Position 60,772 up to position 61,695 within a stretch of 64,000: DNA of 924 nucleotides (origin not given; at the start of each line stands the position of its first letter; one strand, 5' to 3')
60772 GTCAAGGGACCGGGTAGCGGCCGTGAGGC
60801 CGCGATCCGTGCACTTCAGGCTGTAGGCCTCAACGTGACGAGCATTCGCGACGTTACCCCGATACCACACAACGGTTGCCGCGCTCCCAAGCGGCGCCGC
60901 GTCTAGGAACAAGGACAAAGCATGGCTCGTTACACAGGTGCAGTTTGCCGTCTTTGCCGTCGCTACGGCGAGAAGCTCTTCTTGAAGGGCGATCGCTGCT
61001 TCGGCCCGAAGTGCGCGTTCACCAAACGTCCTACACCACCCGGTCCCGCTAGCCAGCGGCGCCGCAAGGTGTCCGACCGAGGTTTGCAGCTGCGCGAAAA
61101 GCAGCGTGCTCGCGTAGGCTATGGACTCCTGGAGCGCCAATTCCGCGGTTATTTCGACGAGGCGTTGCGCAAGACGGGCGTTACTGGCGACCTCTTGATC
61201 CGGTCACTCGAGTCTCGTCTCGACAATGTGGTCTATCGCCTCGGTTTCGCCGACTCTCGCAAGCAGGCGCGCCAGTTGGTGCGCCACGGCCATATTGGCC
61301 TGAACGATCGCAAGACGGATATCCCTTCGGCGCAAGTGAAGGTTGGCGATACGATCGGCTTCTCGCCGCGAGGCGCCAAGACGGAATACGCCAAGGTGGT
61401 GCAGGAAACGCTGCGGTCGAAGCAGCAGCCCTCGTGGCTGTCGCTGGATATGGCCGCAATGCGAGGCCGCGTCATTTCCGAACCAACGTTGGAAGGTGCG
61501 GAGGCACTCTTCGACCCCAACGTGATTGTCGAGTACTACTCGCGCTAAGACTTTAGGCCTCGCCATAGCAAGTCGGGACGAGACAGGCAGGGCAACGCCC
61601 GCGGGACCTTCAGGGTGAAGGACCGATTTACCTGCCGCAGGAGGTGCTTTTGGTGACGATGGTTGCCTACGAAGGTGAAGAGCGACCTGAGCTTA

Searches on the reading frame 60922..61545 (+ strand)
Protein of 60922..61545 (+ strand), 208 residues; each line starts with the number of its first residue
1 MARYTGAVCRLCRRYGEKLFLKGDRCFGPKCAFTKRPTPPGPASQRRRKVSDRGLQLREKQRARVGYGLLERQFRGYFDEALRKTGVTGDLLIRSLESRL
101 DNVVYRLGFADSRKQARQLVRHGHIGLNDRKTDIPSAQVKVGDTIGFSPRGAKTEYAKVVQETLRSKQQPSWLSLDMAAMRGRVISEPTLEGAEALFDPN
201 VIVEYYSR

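Call 33: find_encoding_contigs(protein=window:60922-61545:+, flank=10000, max_places=6)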
Protein window:60922-61545:+ (208 aa): 7 contigs read that carry it; 6 places shown.
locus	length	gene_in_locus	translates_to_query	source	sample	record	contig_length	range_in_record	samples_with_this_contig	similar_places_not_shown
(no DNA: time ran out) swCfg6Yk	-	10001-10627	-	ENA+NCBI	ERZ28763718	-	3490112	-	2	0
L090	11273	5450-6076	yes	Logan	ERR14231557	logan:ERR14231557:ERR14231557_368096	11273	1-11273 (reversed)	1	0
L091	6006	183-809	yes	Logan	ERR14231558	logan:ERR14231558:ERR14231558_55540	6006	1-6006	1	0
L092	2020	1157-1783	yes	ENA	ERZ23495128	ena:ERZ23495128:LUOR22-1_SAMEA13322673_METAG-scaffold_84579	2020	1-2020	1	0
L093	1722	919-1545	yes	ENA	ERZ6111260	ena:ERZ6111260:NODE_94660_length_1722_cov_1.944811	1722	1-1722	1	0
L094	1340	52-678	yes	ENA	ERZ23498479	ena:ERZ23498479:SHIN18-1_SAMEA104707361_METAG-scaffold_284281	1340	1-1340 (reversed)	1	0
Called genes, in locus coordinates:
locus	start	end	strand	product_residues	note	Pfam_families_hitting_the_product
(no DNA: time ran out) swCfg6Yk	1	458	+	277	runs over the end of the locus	PF07650:KH_2, PF00189:Ribosomal_S3_C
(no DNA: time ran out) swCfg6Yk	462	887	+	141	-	PF00252:Ribosomal_L16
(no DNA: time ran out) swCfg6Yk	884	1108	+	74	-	PF00831:Ribosomal_L29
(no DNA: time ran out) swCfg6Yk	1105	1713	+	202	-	PF00366:Ribosomal_S17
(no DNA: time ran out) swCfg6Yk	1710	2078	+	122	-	PF00238:Ribosomal_L14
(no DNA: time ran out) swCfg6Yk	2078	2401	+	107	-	PF00467:KOW (weak), PF17136:ribosomal_L24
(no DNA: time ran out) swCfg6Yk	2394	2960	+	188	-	PF00281:Ribosomal_L5, PF00673:Ribosomal_L5_C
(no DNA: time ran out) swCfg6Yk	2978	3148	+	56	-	PF00253:Ribosomal_S14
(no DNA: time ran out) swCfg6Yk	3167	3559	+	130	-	PF00410:Ribosomal_S8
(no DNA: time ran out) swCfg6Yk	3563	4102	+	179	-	PF00347:Ribosomal_L6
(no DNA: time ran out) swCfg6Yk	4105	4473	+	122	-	PF00861:Ribosomal_L18p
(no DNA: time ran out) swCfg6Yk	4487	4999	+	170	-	PF00333:Ribosomal_S5, PF03719:Ribosomal_S5_C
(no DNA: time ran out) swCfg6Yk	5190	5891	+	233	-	PF00828:Ribosomal_L27A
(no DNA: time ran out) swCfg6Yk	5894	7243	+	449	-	PF00344:SecY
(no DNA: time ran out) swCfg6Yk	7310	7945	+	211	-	PF00406:ADK, PF13207:AAA_17, PF13238:AAA_18 (weak)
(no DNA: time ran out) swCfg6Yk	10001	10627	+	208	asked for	PF00163:Ribosomal_S4, PF01479:S4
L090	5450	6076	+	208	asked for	PF00163:Ribosomal_S4, PF01479:S4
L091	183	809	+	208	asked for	PF00163:Ribosomal_S4, PF01479:S4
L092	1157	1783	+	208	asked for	PF00163:Ribosomal_S4, PF01479:S4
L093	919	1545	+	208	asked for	PF00163:Ribosomal_S4, PF01479:S4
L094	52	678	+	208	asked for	PF00163:Ribosomal_S4, PF01479:S4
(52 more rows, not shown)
